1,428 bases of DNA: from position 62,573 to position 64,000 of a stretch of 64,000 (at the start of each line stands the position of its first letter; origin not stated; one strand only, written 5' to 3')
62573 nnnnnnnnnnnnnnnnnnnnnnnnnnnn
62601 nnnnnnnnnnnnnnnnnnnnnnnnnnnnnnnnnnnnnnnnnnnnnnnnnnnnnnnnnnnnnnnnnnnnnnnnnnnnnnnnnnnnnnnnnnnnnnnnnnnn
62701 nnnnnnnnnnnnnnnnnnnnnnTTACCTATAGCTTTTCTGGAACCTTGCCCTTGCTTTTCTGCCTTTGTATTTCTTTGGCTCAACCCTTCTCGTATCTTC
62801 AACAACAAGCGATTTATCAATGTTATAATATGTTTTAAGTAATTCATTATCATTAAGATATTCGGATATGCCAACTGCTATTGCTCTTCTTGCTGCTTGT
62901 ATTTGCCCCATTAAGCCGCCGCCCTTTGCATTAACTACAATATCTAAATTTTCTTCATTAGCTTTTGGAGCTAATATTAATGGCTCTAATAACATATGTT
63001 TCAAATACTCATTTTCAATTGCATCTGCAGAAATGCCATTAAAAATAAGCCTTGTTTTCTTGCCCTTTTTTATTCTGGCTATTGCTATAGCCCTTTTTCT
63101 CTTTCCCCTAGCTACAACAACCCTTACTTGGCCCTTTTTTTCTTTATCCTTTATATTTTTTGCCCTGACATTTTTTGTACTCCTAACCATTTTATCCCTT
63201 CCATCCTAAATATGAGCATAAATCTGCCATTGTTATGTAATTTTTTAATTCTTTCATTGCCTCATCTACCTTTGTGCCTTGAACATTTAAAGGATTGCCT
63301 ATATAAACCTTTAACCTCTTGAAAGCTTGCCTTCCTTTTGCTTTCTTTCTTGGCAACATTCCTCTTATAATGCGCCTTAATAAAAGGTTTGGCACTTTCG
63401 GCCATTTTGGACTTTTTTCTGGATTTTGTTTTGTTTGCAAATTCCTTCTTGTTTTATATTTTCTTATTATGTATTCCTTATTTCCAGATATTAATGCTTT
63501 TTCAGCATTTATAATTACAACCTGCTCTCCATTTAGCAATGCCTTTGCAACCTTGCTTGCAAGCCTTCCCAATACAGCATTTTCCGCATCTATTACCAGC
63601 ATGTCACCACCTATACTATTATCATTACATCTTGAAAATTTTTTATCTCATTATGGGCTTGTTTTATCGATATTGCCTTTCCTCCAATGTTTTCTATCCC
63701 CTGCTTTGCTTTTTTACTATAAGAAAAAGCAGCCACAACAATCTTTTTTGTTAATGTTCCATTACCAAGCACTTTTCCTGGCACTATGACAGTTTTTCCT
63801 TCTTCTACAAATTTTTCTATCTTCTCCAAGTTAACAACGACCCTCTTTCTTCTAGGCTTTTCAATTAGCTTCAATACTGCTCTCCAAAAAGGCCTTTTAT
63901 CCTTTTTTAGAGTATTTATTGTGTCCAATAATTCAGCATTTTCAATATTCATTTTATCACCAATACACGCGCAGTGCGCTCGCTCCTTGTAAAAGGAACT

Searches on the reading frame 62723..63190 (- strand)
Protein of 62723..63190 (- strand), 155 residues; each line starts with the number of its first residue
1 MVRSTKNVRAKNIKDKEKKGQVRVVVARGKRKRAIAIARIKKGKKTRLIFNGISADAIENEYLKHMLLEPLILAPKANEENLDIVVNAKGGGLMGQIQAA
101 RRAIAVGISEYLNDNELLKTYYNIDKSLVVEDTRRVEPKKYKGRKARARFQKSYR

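Call 22: search_protein_families(library=pfam, proteins=[window:62723-63190:-])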
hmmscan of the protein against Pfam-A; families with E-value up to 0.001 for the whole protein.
window:62723-63190:- (155 aa): 1 family
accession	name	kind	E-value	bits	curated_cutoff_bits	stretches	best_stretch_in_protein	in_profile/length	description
PF00380.25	Ribosomal_S9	-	9.5e-30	104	22.5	1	29-155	1-121/121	Ribosomal protein S9/S16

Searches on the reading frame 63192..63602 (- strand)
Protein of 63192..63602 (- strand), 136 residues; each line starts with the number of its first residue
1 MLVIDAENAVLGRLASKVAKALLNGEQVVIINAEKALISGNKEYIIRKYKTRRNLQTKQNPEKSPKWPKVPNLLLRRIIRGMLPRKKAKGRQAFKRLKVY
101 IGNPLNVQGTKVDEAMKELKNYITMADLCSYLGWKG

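Call 22: search_protein_families(library=pfam, proteins=[window:63192-63602:-])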
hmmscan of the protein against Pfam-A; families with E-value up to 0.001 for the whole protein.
window:63192-63602:- (136 aa): 1 family
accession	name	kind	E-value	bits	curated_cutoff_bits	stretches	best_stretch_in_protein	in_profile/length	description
PF00572.24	Ribosomal_L13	-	3.3e-22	79.3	23.8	1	2-104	4-117/119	Ribosomal protein L13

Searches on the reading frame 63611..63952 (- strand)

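Call 22: search_protein_families(library=pfam, proteins=[window:63611-63952:-])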
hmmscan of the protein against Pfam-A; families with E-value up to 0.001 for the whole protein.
window:63611-63952:- (113 aa): 2 families
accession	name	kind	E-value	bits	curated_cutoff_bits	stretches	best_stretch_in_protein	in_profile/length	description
PF00828.25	Ribosomal_L27A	-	1.3e-09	38.7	21.5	1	29-93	10-71/72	Ribosomal proteins 50S-L15, 50S-L18e, 60S-L27A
PF17135.9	Ribosomal_L18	-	6.8e-07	29.3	28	1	18-99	39-126/188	Ribosomal protein 60S L18 and 50S L18e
